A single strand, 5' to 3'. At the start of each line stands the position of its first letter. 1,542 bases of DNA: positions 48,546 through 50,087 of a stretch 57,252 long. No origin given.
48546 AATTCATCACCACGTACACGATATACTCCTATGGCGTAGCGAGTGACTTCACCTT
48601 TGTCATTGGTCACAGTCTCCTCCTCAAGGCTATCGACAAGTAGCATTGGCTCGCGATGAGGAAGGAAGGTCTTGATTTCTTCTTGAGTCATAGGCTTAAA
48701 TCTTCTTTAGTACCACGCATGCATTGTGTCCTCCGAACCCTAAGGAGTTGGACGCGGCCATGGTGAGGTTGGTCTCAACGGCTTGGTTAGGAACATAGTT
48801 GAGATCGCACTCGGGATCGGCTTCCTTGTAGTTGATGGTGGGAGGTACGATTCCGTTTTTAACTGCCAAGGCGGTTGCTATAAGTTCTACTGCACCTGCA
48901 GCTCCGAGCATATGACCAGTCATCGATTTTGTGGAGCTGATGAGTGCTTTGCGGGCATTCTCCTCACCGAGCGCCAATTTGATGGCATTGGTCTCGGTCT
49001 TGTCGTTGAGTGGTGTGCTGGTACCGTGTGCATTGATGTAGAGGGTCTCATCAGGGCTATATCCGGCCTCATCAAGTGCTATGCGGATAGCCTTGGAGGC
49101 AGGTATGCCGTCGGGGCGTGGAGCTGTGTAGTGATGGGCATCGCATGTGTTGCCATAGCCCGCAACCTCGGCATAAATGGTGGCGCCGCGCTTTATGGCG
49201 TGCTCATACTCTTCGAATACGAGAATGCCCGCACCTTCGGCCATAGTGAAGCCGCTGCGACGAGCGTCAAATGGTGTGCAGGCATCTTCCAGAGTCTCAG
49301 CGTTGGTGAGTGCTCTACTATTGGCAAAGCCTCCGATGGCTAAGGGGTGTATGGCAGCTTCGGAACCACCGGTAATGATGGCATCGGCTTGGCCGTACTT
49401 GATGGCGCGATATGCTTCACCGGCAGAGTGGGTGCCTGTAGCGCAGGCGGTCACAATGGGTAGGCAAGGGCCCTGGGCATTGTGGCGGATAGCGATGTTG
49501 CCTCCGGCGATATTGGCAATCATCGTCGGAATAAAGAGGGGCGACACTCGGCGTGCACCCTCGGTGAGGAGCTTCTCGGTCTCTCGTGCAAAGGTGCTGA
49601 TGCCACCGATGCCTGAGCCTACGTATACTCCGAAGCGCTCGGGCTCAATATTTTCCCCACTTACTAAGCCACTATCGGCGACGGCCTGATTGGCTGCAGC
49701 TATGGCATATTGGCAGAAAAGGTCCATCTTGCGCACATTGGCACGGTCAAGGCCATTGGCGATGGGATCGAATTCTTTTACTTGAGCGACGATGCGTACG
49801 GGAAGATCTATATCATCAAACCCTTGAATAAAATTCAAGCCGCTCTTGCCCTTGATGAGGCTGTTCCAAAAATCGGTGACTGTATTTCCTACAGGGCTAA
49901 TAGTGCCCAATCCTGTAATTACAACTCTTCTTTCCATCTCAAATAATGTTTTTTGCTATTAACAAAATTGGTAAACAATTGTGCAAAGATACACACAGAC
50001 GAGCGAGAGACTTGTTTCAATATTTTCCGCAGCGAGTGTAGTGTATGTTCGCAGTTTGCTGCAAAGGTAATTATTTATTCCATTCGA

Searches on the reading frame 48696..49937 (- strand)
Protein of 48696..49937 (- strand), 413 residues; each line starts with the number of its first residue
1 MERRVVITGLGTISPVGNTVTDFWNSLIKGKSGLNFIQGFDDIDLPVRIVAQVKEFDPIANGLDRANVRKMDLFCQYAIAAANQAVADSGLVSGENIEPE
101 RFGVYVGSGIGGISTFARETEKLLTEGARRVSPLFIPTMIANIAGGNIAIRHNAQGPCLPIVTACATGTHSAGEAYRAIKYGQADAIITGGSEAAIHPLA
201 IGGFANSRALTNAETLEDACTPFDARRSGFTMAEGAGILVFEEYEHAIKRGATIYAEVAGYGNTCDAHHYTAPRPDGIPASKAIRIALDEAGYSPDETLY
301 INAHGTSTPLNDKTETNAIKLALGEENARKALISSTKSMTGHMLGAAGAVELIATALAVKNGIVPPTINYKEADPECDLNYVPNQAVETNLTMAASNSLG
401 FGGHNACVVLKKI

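Call 28: search_protein_families(library=pfam, proteins=[window:48696-49937:-])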
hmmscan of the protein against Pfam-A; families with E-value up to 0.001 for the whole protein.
window:48696-49937:- (413 aa): 2 families
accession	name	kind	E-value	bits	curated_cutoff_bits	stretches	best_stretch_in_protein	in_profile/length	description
PF00109.32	ketoacyl-synt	-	5.6e-53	180.6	20.8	1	3-247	2-252/252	Beta-ketoacyl synthase, N-terminal domain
PF02801.28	Ketoacyl-synt_C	-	4.9e-37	127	20.8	1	255-370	1-118/119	Beta-ketoacyl synthase, C-terminal domain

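Call 56: list_cluster_members(proteins=[window:48696-49937:-, window:4890-5756:+, window:328-804:+, window:39449-40633:+, window:6285-15335:+, window:16137-28955:+, window:29479-33834:+, window:53755-54741:+])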
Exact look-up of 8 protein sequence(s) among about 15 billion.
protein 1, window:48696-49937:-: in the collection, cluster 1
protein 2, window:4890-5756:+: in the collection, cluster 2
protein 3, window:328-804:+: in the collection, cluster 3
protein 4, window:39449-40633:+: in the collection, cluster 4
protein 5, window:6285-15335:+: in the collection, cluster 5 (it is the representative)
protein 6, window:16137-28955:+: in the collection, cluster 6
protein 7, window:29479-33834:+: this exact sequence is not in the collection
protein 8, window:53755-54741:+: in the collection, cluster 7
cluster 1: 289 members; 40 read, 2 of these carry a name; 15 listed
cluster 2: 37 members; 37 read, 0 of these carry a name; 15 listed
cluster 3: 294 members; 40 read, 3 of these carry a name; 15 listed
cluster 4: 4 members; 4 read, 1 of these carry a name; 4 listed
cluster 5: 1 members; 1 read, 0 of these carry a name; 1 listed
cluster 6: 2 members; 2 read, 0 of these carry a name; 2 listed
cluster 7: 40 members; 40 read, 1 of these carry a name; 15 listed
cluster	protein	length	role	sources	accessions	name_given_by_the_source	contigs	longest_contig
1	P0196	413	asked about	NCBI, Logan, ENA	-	-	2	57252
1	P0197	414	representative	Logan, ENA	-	-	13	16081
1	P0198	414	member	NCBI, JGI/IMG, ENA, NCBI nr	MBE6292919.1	MAG: beta-ketoacyl-[acyl-carrier-protein] synthase II [Bacteroidales bacterium] | beta-ketoacyl-[acyl-carrier-protein] synthase II [Bacteroidales bacterium]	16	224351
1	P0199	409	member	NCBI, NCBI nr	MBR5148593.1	MAG: beta-ketoacyl-ACP synthase II, partial [Bacteroidaceae bacterium] | beta-ketoacyl-ACP synthase II [Bacteroidaceae bacterium]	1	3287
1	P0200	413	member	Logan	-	-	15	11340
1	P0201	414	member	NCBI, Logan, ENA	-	-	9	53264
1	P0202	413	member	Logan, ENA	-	-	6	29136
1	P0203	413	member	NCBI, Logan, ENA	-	-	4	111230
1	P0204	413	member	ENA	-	-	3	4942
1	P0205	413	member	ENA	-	-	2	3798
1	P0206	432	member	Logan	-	-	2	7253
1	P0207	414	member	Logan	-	-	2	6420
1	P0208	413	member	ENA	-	-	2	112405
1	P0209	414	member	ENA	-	-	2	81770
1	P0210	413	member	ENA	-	-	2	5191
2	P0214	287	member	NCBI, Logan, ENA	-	-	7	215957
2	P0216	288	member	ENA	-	-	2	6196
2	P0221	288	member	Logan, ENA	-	-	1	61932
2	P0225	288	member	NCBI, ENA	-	-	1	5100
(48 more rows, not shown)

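Call 57: find_encoding_contigs(protein=P0221, flank=10000, max_places=4)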
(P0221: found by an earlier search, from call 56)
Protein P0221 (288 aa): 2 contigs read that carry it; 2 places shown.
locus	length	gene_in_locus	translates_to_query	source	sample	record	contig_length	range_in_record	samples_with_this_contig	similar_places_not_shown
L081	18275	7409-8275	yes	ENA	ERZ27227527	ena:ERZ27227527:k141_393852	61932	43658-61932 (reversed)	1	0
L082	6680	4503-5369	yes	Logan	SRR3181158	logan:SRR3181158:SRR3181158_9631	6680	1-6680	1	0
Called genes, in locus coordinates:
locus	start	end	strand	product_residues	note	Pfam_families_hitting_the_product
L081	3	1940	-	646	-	?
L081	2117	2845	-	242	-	-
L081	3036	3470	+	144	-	PF22769:DCD, PF00692:dUTPase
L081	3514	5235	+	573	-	PF25064:ARM_TT21_5th (faint), PF07719:TPR_2 (faint), PF09976:TPR_21 (faint), PF12569:NatA_aux_su (faint), PF14559:TPR_19 (weak), PF00515:TPR_1 (weak), PF23914:TPR_CcmH_CycH (weak), PF13429:TPR_15, +14 more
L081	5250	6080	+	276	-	PF14125:DUF4292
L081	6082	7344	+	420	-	PF01551:Peptidase_M23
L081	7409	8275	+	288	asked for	PF00132:Hexapep (weak)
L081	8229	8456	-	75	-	-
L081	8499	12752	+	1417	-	PF14200:RicinB_lectin_2, PF13385:Laminin_G_3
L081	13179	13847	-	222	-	PF18291:HU-HIG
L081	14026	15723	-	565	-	PF13148:DUF3987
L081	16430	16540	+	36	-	-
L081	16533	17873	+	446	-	PF13173:AAA_14, PF13635:DUF4143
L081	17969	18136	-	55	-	-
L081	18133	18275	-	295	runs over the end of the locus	PF18998:Flg_new_2 (weak), PF00404:Dockerin_1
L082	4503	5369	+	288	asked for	PF00132:Hexapep (weak)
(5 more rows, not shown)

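Call 74: find_encoding_contigs(protein=P0216, flank=10000, max_places=4)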
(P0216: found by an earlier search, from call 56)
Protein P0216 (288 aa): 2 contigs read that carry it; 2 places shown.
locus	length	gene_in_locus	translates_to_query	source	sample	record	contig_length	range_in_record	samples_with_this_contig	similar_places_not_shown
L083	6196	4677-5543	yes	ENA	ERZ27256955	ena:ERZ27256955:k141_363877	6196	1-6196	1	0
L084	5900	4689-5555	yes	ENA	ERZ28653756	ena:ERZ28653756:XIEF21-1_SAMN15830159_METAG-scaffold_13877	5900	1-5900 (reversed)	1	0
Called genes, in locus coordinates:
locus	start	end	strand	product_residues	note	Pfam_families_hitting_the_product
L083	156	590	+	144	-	PF22769:DCD, PF00692:dUTPase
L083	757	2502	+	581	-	PF25064:ARM_TT21_5th (faint), PF09976:TPR_21 (faint), PF12895:ANAPC3 (faint), PF13432:TPR_16 (faint), PF14559:TPR_19 (weak), PF00515:TPR_1 (weak), PF23914:TPR_CcmH_CycH (weak), PF13429:TPR_15, +14 more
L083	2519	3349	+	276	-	PF14125:DUF4292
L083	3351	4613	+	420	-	PF01551:Peptidase_M23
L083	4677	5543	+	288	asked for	PF00132:Hexapep (weak)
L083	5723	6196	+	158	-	?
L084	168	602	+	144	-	PF22769:DCD, PF00692:dUTPase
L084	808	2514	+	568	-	PF12895:ANAPC3 (faint), PF25062:ARM_TT21_N (faint), PF25064:ARM_TT21_5th (faint), PF07719:TPR_2 (faint), PF14559:TPR_19 (weak), PF00515:TPR_1 (weak), PF23914:TPR_CcmH_CycH (weak), PF13429:TPR_15, +15 more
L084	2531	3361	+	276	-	PF14125:DUF4292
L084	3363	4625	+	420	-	PF01551:Peptidase_M23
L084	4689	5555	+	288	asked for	PF00132:Hexapep (weak)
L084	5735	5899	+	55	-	?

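Call 75: find_encoding_contigs(protein=P0225, flank=10000, max_places=4)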
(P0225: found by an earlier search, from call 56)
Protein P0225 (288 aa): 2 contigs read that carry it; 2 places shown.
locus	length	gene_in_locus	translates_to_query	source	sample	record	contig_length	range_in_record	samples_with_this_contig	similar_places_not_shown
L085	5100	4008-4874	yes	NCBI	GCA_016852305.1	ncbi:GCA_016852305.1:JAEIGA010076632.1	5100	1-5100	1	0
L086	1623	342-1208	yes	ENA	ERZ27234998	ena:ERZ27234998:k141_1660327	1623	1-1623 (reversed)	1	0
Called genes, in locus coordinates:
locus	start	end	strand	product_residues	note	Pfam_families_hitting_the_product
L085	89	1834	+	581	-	PF25064:ARM_TT21_5th (faint), PF09976:TPR_21 (faint), PF12895:ANAPC3 (faint), PF13432:TPR_16 (faint), PF14559:TPR_19 (weak), PF00515:TPR_1 (weak), PF23914:TPR_CcmH_CycH (weak), PF13429:TPR_15, +14 more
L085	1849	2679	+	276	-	PF14125:DUF4292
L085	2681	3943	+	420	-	PF01551:Peptidase_M23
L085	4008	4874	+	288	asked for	PF00132:Hexapep (weak)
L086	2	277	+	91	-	?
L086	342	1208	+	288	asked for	PF00132:Hexapep (weak)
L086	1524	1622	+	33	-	?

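Call 76: find_encoding_contigs(protein=P0214, flank=10000, max_places=4)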
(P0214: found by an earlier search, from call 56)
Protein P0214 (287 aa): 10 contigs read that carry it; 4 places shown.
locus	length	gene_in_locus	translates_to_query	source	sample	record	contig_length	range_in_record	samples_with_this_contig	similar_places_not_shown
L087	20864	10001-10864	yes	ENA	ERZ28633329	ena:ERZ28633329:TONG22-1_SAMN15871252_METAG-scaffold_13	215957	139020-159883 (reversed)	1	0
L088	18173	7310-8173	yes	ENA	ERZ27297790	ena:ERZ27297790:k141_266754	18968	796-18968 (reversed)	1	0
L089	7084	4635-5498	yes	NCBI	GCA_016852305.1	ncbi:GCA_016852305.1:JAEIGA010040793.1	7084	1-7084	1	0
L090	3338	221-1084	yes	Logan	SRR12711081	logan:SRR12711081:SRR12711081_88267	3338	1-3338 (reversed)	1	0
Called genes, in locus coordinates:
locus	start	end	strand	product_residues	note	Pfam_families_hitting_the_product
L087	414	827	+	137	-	PF18291:HU-HIG, PF14848:HU-DNA_bdg (weak), PF00216:Bac_DNA_binding (weak)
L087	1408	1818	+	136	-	PF08291:Peptidase_M15_3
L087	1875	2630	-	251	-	PF13085:Fer2_3, PF00111:Fer2 (faint), PF13187:Fer4_9 (faint), PF13237:Fer4_10 (faint), PF12838:Fer4_7 (weak), PF13183:Fer4_8 (weak)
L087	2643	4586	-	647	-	PF00890:FAD_binding_2, PF01266:DAO (faint), PF07992:Pyr_redox_2 (faint), PF02910:Succ_DH_flav_C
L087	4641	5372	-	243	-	-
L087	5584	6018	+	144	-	PF22769:DCD, PF00692:dUTPase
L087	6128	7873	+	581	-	PF12895:ANAPC3 (faint), PF13428:TPR_14 (faint), PF25062:ARM_TT21_N (faint), PF25064:ARM_TT21_5th (faint), PF09976:TPR_21 (faint), PF13429:TPR_15 (faint), PF23914:TPR_CcmH_CycH, PF13424:TPR_12 (weak), +15 more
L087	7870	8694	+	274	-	PF14125:DUF4292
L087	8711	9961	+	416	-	PF01551:Peptidase_M23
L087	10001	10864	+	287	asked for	PF00132:Hexapep (weak)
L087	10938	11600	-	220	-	PF03483:B3_4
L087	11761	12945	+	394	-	PF22013:PG_1098_Fer, PF18096:Thump_like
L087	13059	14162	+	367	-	PF01926:MMR_HSR1, PF02421:FeoB_N, PF06071:YchF-GTPase_C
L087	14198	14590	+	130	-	PF05635:23S_rRNA_IVP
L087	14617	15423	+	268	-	PF01790:LGT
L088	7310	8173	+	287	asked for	PF00132:Hexapep (weak)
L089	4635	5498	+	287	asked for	PF00132:Hexapep (weak)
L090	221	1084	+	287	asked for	PF00132:Hexapep (weak)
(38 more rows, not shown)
